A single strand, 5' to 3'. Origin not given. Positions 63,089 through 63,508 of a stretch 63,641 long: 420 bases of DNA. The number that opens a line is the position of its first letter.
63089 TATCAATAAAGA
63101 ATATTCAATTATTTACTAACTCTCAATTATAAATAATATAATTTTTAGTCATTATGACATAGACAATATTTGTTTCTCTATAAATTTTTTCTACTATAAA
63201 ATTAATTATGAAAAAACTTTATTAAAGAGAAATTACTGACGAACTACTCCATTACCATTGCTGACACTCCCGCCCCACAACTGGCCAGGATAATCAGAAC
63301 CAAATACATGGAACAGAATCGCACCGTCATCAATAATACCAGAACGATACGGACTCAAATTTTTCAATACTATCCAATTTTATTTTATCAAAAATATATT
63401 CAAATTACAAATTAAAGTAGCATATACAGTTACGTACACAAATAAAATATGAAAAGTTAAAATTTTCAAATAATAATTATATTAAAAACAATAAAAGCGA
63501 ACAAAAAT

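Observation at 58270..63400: Tandem array of 16 intact and 2 decayed units, each a hypervariable MSP...GVVR mini-ORF between conserved AT-rich flanks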

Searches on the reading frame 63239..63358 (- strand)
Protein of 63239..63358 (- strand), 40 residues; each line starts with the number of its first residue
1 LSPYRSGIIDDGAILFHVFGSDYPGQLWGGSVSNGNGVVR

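Call 14: search_solved_structures(query=A1, max_evalue=10, show_alignments=5)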
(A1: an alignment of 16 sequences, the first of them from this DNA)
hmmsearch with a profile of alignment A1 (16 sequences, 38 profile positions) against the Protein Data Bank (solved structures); distinct sequences matched with E-value up to 10: 1.
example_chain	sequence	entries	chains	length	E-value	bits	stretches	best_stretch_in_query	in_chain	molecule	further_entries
9uan_B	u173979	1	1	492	0.11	16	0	5-21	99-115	miniGq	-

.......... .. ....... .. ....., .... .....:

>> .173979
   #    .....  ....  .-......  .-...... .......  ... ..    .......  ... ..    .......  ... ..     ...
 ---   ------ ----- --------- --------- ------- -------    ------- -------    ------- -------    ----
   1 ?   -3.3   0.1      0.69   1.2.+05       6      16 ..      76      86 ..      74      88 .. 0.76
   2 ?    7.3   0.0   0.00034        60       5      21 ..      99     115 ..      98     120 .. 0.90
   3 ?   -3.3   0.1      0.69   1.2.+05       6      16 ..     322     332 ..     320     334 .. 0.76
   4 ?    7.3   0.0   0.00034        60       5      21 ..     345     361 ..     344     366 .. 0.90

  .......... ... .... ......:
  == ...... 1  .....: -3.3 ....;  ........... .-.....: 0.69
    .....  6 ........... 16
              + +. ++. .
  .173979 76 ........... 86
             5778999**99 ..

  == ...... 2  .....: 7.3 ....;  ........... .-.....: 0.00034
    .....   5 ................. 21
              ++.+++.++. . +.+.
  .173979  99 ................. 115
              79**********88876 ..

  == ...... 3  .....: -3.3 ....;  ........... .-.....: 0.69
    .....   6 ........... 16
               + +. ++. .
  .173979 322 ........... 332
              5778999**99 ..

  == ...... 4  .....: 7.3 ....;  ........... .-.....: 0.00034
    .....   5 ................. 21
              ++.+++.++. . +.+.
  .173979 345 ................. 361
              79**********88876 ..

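Call 15: find_homologous_proteins(query=A1, max_evalue=0.01)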
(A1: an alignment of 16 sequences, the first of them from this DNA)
Query A1 (16 sequences) (40 aa, profile of the alignment): 18 proteins with E <= 0.01 among 94 candidates.
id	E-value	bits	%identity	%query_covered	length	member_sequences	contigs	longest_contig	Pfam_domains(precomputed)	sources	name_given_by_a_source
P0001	8.1e-15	73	50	70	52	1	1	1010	-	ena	-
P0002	6.5e-14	70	46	100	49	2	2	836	-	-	-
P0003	3.0e-13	68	40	100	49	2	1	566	-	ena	-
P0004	3.6e-13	67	41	68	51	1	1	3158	-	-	-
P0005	4.9e-13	67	40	100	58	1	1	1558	-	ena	-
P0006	6.2e-13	67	35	100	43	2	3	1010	-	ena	-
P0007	9.2e-13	66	40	100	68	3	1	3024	-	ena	-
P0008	7.6e-12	63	43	70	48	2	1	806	-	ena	-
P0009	1.1e-11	63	43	100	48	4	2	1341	-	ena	-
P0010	1.2e-11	62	-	-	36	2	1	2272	-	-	-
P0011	2.1e-11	62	45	100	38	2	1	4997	-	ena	-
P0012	2.2e-11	62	38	98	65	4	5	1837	-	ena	-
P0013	4.0e-11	61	43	100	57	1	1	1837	-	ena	-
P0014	1.2e-10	59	55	100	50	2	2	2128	-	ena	-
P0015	1.8e-10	59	55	100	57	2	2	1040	-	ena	-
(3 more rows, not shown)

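Call 20: find_encoding_contigs(protein=P0011, flank=10000, max_places=10)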
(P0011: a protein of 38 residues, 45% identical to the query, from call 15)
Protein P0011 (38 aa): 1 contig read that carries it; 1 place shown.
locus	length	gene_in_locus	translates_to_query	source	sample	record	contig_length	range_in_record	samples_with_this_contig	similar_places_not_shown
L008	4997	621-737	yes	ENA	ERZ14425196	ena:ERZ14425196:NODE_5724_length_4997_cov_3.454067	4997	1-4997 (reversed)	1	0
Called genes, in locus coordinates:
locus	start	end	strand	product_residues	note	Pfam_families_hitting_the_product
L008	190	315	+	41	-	-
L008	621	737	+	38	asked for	-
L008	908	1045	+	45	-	-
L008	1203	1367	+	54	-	-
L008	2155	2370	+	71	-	-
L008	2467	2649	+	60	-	-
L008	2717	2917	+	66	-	-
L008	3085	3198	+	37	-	-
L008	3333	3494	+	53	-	-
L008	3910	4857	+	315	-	PF13793:Pribosyltran_N, PF00156:Pribosyltran, PF14572:Pribosyl_synth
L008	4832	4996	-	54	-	?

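Call 21: find_encoding_contigs(protein=P0014, flank=10000, max_places=10)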
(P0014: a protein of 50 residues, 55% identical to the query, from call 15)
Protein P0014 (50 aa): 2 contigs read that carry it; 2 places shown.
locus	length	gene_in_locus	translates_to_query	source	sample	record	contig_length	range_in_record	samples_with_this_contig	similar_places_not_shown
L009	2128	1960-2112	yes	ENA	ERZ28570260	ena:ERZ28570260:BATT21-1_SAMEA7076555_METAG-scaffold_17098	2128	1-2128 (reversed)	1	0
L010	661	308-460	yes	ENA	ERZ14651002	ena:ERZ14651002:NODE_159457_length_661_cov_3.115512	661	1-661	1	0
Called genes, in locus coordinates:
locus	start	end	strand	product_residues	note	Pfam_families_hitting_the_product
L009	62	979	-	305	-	-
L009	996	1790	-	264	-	PF19127:Choline_bind_3 (weak), PF12385:Peptidase_C70, PF13529:Peptidase_C39_2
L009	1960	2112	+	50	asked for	-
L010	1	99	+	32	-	?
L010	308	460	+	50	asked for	-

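Call 25: search_protein_representatives(alignment_id=A2)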
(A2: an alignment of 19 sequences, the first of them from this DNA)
Query: 19 sequences, 38 profile positions. Proteins with E-value up to 0.001 (for the whole library): 104; up to 1e-10: 16; up to 1e-30: 0. The best 104 are listed.
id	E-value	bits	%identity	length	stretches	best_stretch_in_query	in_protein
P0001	7.5e-15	71.1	-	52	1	1-38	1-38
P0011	1.0e-14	70.6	-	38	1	1-38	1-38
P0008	1.6e-14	70.0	-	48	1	1-38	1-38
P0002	5.2e-14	68.4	-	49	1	1-38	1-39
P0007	1.4e-13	67.0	-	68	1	1-38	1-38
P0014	1.9e-13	66.5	-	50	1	1-38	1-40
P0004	2.3e-13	66.3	-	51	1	1-38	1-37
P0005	3.9e-13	65.5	-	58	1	1-38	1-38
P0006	4.8e-13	65.3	-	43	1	1-38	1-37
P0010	2.8e-12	62.8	-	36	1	1-38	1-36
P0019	4.0e-12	62.3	-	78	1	1-38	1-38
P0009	5.3e-12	61.9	-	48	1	1-38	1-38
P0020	5.9e-12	61.8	-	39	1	1-38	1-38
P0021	8.4e-12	61.3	-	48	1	1-38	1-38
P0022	4.3e-11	59.0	-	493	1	1-38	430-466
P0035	2.6e-08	50.1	-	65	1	1-38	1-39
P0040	1.7e-07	47.5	-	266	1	1-34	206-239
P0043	2.6e-07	46.9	-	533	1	1-38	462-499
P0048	4.9e-07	46.0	-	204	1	7-38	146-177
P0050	9.2e-07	45.2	-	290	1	1-38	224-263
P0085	1.7e-04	37.9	-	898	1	1-38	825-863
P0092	3.6e-04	36.9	-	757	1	1-38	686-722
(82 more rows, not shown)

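Call 27: search_protein_families(library=pfam, max_evalue=0.1, proteins=[P0022, P0043, P0048, P0050, P0085, P0092, P0040])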
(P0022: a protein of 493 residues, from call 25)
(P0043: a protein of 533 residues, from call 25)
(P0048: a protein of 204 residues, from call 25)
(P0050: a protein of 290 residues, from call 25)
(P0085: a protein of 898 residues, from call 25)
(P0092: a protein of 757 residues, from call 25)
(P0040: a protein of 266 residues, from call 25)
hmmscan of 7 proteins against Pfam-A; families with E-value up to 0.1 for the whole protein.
P0022 (493 aa): 2 families
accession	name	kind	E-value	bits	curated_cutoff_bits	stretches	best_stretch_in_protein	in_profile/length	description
PF19789.6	DUF6273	-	0.029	14.7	23.5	1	394-473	91-172/172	Domain of unknown function (DUF6273)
PF01721.23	Bacteriocin_II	-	0.042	14.3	24.5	0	187-200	5-16/34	Class II bacteriocin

P0043 (533 aa): 1 family
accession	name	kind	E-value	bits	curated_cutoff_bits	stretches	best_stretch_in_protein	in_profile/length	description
PF10023.15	Aminopep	-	0.08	12.7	25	0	313-375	218-275/322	Putative aminopeptidase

P0048 (204 aa): 2 families
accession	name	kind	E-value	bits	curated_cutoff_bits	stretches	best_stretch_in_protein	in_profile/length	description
PF19789.6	DUF6273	-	5.4e-06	26.8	23.5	1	58-121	8-71/172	Domain of unknown function (DUF6273)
PF23986.1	Pam3_gp59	-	0.1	13.5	27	0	122-165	26-71/76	Phage Pam3 gp59 related protein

P0050 (290 aa): 1 family
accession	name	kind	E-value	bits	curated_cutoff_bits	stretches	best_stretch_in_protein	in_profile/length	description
PF19789.6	DUF6273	-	0.02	15.2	23.5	1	218-269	128-171/172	Domain of unknown function (DUF6273)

P0085 (898 aa): 2 families
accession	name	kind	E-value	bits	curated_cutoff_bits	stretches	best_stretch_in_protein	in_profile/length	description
PF01237.23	Oxysterol_BP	-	0.016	14.5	28.9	1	472-537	135-199/368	Oxysterol-binding protein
PF10450.15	POC1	-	0.062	12.7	22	0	137-201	94-159/273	POC1 chaperone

P0092 (757 aa): 0 families

P0040 (266 aa): 1 family
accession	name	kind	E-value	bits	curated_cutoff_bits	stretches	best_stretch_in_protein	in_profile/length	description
PF19789.6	DUF6273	-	0.00045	20.5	23.5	1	177-248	103-171/172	Domain of unknown function (DUF6273)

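Call 29: find_encoding_contigs(protein=P0022, flank=10000, max_places=6)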
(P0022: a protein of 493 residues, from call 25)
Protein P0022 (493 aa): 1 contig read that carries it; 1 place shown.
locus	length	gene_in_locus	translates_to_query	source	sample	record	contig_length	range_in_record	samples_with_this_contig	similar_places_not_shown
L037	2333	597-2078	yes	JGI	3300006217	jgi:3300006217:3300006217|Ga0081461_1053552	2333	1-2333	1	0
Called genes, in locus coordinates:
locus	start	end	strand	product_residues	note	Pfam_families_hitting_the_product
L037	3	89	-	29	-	?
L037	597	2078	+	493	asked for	-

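Call 30: find_encoding_contigs(protein=P0048, flank=10000, max_places=6)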
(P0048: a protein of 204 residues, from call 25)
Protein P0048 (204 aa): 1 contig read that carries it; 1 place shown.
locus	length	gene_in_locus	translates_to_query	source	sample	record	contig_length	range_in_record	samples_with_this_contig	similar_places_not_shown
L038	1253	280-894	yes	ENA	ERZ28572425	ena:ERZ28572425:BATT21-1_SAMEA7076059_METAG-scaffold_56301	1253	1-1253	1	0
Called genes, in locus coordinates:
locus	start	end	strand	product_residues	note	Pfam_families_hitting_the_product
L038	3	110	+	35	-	?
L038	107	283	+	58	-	-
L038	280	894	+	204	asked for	-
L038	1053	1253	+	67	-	?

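Call 38: find_homologous_proteins(query=P0022, max_evalue=1e-20)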
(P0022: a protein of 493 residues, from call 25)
Query P0022 (493 aa): 2774 proteins with E <= 1e-20 among 8000 candidates; the best 120 are listed.
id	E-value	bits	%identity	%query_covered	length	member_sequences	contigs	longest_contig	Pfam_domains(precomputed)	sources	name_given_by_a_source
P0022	0.0e+0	1104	100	100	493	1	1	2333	-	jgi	-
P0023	2.7e-213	727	51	96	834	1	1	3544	PF19789.7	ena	-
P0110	2.5e-204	698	68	97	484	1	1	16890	-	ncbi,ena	-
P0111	6.8e-181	620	57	62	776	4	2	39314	PF19789.7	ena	-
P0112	1.8e-179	616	62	97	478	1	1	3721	-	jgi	-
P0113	1.4e-175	603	59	97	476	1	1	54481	-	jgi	-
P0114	7.4e-175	600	63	97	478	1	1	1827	-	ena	-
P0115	1.2e-174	600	63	97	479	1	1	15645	-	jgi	-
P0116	2.4e-169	582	62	97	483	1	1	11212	-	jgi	-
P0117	3.1e-168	579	45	96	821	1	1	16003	PF19789.7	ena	-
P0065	2.4e-167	576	45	96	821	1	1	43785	PF19789.7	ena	-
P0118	4.3e-166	572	45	96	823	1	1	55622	PF19789.7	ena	-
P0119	3.9e-153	529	55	92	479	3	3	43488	-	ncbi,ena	-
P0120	1.1e-151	524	55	97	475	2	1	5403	-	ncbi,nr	ncbi:MAG: hypothetical protein HFE04_03565 [Bacilli bacterium]|nr:hypothetical protein [Bacilli bact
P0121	6.4e-148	512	50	61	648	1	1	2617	PF19789.7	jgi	-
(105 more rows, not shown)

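Call 44: find_encoding_contigs(protein=P0035, flank=10000, max_places=6)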
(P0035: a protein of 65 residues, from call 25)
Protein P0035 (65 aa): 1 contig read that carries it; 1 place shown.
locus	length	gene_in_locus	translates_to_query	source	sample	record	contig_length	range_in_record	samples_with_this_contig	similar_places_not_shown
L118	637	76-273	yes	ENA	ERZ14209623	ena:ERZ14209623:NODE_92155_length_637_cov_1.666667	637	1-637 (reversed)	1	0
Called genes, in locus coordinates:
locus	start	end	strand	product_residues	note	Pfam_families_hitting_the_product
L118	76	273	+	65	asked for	-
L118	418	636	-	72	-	?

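Call 71: find_encoding_contigs(protein=P0008, flank=10000, max_places=6)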
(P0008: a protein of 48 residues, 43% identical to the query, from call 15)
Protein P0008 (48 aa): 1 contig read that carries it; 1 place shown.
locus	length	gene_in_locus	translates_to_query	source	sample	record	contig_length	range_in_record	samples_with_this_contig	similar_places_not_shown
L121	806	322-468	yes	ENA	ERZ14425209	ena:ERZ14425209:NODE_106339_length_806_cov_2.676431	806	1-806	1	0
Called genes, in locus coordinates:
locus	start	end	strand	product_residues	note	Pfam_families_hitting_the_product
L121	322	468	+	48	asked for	-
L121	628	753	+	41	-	-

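Call 91: predict_structure(alignment_id=A8)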
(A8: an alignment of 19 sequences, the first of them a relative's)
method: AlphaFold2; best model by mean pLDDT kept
length: 493 residues; sequences in the alignment: 19
mean_pLDDT: 80.5   pTM: 0.63
mean pLDDT of the five models: 80.5, 79.9, 77.0, 76.6, 66.7
residues with pLDDT >= 90: 171; 70-90: 237; 50-70: 46; < 50: 39
segments of 3 or more residues with pLDDT < 50: 1-13, 34-56
pLDDT, mean of each block of 10 residues (from residue 1): 34 51 76 45 32 46 61 79 77 74 83 88 84 79 77 88 85 82 64 87 85 83 75 77 92 93 91 83 89 82 85 86 94 90 86 92 92 82 86 91 85 89 92 93 92 93 94 92 94 75
secondary structure, 60 per line:
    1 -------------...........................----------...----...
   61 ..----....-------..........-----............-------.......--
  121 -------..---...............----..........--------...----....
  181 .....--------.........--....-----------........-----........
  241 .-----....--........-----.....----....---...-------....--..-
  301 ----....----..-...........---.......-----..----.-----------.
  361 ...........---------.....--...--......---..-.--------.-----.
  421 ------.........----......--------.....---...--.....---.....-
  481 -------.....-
elements in order: H14-40 E51-53 E58-62 E67-70 E78-87 E93-104 E112-118 E133-147 E152-161 E177-185 H195-202 E205-208 E220-227 E233-241 E247-250 E253-260 E266-270 H275-278 E282-284 H292-295 H305-308 H316-326 H330-335 E360-362 H363-371 E388-390 H393-398 E427-435 E440-445 E454-458 E462-464 E467-471 E475-479 E488-492

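Call 94: fold_search(model_id=the predicted structure, library=pdb)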
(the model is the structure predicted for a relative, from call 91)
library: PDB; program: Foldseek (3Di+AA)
matches with E <= 10: 1802; with E <= 0.001: 4
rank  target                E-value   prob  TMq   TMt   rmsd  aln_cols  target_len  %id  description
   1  9pnj_B                9.7e-05  1.00  0.21  0.21  10.9       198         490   11  Crystal structure of the GH29-like fucosidase FucWf4 (released 2025-11-05)
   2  9pnk_B                5.7e-04  1.00  0.18  0.18   7.9       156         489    9  Crystal structure of the GH29-like fucosidase FucWf4 in complex with fucose (released 2025-11-05)
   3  8aur_A                7.6e-04  0.98  0.15  0.28  15.1       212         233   14  Cryo-EM structure of a TasA fibre (released 2022-11-30)
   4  9pnk_A                9.0e-04  1.00  0.20  0.20  10.6       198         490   11  Crystal structure of the GH29-like fucosidase FucWf4 in complex with fucose (released 2025-11-05)
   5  7fe0_A                1.0e-03  1.00  0.15  0.32  13.3       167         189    8  AvmM Catalyzes Macrocyclization in Alchivemycin A Biosynthesis (released 2021-09-01)
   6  5cl2_B                1.0e-03  0.82  0.12  0.21  20.8       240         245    8  Crystal structure of Spo0M, sporulation control protein, from Bacillus subtilis. (released 2015-12-16)
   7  6ueh                  1.7e-03  1.00  0.16  0.17  11.5       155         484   12  Crystal structure of a ruminal GH26 endo-beta-1,4-mannanase (released 2020-03-11)
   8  5vi0_A                2.0e-03  1.00  0.15  0.20   6.9       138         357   15  Pseudomonas fluorescens alkylpurine DNA glycosylase AlkC bound to DNA containing an abasic site analog (released 2017-10-25)
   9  7fe5_A                2.4e-03  0.99  0.14  0.31  13.3       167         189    8  AvmM Catalyzes Macrocyclization in Alchivemycin A Biosynthesis (released 2021-09-01)
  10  5by3                  2.4e-03  0.97  0.14  0.10   9.2       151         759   14  A novel family GH115 4-O-Methyl-alpha-glucuronidase, BtGH115A, with specificity for decorated arabinogalactans (released 2015-07-22)
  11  9pnj_A                2.6e-03  1.00  0.18  0.18   7.5       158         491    8  Crystal structure of the GH29-like fucosidase FucWf4 (released 2025-11-05)
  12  7ehg_E                2.6e-03  0.97  0.13  0.36  10.3       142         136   13  Crystal Structure of MiXBM (released 2022-03-30)
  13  1tvg                  2.6e-03  0.57  0.11  0.24  11.2       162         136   12  X-ray structure of human PP25 gene product, HSPC034. Northeast Structural Genomics Target HR1958. (released 2004-11-09)
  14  6v49_A                2.7e-03  0.85  0.13  0.18  10.3       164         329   12  The crystal structure of hemagglutinin from A/wedge-tailed shearwater/Western Australia/2576/1979 (H15N9) (released 2020-06-17)
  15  4ae0                  3.2e-03  0.97  0.14  0.14  10.1       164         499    8  Crystal structure of diphtheria toxin mutant CRM197 (released 2012-03-28)
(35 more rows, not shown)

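Call 95: fold_search(model_id=the predicted structure, library=viral)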
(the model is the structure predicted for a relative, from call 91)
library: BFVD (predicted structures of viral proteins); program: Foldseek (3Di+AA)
matches with E <= 10: 1794; with E <= 0.001: 23
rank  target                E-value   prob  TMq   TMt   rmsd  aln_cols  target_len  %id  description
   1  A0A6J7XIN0            6.5e-05  0.93  0.14  0.16  12.9       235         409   14  Uncharacterized protein [uncultured Caudovirales phage]
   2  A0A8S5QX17            1.5e-04  0.95  0.24  0.20  17.0       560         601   10  Concanavalin A-like lectin/glucanase superfamily protein [Siphoviridae sp. ctcuE16]
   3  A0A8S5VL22            2.0e-04  1.00  0.28  0.20  14.5       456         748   11  (no name in the UniProt tables at hand)
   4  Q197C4                2.0e-04  1.00  0.13  0.23  13.4       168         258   15  Uncharacterized protein 036R [Invertebrate iridescent virus 3]
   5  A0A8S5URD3            2.1e-04  1.00  0.14  0.26   8.6       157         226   10  Uncharacterized protein [Siphoviridae sp. ctg6c78]
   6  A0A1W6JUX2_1          2.7e-04  0.10  0.08  0.06  33.0       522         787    7  Uncharacterized protein [Vibrio phage pVco-5]
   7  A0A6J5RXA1            3.2e-04  1.00  0.17  0.28   7.8       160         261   13  Uncharacterized protein [uncultured Caudovirales phage]
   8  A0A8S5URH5            4.0e-04  1.00  0.23  0.34   7.7       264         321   11  Uncharacterized protein [Myoviridae sp. ctsIb3]
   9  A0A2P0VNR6            4.3e-04  1.00  0.17  0.34   7.8       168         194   11  Lipoprotein [Tetraselmis virus 1]
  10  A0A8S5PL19            4.5e-04  1.00  0.14  0.07   7.5       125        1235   16  Tail protein [Myoviridae sp. ctsK93]
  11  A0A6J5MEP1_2          4.5e-04  0.97  0.15  0.11  10.3       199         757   11  Uncharacterized protein [uncultured Caudovirales phage]
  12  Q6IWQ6                4.8e-04  1.00  0.18  0.27   6.2       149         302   11  (no name in the UniProt tables at hand)
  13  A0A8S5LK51            4.8e-04  1.00  0.26  0.33  10.8       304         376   11  DUF6273 domain-containing protein [Siphoviridae sp. ctnhN1]
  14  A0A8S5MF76            5.0e-04  1.00  0.17  0.11   7.4       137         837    6  Tail protein [Siphoviridae sp. ctYh54]
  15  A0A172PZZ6            5.0e-04  0.94  0.13  0.23  18.5       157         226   11  Uncharacterized protein [Acinetobacter phage vB_AbaM_ME3]
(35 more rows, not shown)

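Call 99: search_protein_families(library=pfam, max_evalue=0.01, proteins=[L009:62-979:-, L009:996-1790:-])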
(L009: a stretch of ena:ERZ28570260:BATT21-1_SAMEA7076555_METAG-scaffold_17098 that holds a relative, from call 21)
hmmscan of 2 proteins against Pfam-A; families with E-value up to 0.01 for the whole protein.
L009:62-979:- (305 aa): 0 families

L009:996-1790:- (264 aa): 3 families
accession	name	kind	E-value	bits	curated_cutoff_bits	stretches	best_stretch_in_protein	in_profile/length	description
PF13529.12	Peptidase_C39_2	-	7.5e-11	43.2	24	1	108-231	4-143/143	Peptidase_C39 like family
PF12385.14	Peptidase_C70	-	2.2e-09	37.8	19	1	105-235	7-128/141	Papain-like cysteine protease AvrRpt2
PF19127.6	Choline_bind_3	-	4.8e-06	26.9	27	1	61-101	1-43/47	Choline-binding repeat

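Call 102: find_encoding_contigs(protein=P0110, flank=10000, max_places=3)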
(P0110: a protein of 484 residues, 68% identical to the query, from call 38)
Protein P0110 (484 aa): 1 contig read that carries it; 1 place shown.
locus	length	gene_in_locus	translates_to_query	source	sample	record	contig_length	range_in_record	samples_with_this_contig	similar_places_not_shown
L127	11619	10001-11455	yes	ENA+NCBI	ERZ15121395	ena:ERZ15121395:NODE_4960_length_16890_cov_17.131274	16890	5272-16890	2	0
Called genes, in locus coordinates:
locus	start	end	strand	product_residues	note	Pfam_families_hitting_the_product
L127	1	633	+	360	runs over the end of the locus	PF04473:DUF553 (faint)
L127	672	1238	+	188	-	PF06941:NT5C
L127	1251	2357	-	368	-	PF03845:Spore_permease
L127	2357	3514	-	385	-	PF25198:Spore_GerAC_N, PF05504:Spore_GerAC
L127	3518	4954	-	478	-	PF03323:GerA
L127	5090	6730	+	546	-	PF09820:AAA-ATPase_like, PF08011:PDDEXK_9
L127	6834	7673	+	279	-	-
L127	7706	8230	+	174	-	-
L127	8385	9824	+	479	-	PF13738:Pyr_redox_3 (faint), PF01266:DAO, PF00355:Rieske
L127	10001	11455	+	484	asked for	-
